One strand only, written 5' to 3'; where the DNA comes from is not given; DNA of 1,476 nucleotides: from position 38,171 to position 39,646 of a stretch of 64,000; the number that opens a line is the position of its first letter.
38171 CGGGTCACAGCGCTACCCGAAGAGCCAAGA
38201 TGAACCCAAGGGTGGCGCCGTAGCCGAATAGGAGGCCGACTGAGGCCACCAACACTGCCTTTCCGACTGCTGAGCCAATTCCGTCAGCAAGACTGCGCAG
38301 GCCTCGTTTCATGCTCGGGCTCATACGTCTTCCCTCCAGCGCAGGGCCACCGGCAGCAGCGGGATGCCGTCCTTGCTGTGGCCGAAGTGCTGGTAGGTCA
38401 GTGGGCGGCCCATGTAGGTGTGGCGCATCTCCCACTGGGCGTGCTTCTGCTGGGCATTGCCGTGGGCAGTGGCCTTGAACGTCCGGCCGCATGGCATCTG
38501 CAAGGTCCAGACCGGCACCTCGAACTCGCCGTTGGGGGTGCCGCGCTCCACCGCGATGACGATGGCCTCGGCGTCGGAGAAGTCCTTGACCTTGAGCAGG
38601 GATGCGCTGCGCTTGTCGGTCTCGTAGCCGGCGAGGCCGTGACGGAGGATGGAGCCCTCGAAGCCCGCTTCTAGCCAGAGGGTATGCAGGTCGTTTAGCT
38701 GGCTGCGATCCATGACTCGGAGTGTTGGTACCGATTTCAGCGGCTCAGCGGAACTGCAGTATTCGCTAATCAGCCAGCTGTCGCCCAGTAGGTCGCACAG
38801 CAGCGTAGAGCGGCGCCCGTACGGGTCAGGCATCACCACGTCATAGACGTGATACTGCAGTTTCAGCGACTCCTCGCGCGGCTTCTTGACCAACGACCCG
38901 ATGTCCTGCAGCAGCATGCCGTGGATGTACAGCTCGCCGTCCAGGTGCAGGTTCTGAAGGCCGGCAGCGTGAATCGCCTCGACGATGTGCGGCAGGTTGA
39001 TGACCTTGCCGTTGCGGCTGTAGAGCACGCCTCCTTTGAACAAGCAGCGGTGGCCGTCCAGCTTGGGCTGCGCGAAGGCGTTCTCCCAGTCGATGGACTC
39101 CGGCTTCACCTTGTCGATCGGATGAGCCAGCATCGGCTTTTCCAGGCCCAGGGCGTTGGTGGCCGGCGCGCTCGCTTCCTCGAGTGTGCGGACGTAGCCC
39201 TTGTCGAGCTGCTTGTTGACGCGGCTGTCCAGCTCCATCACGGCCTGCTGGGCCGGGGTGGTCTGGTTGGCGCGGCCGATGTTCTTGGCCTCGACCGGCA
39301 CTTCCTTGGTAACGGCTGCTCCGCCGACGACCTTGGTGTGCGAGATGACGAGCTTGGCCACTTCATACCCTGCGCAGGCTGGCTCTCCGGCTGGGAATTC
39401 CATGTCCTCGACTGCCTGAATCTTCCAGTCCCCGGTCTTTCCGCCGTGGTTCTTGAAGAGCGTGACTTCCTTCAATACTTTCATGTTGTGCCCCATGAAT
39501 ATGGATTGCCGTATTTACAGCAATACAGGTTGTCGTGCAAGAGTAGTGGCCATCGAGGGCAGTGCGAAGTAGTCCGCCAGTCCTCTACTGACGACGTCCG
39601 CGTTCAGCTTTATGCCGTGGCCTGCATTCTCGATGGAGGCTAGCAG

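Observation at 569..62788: Phage-wide AT-cored palindromic motif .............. in about 20 intergenic gaps on both arms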

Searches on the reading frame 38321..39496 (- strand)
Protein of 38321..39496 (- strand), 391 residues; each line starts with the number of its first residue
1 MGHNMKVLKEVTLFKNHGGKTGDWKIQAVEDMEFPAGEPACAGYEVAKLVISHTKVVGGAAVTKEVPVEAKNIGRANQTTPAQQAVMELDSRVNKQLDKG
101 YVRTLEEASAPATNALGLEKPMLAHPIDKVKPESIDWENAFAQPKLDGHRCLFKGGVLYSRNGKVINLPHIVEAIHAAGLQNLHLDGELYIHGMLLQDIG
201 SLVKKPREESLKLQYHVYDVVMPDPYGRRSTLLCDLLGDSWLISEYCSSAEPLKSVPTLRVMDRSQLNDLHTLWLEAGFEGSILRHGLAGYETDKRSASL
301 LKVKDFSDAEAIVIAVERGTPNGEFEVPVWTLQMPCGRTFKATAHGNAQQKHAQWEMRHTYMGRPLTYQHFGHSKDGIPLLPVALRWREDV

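Call 11: search_protein_families(library=pfam, proteins=[window:38321-39496:-], max_evalue=0.001)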
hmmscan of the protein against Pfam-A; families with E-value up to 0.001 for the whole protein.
window:38321-39496:- (391 aa): 2 families
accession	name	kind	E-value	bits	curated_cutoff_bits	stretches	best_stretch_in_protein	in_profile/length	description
PF01068.26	DNA_ligase_A_M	-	2.2e-11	44.3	26.2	1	121-304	1-204/204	ATP dependent DNA ligase domain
PF14743.12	DNA_ligase_OB_2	-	2.1e-05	24.9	28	1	332-388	15-66/66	DNA ligase OB-like domain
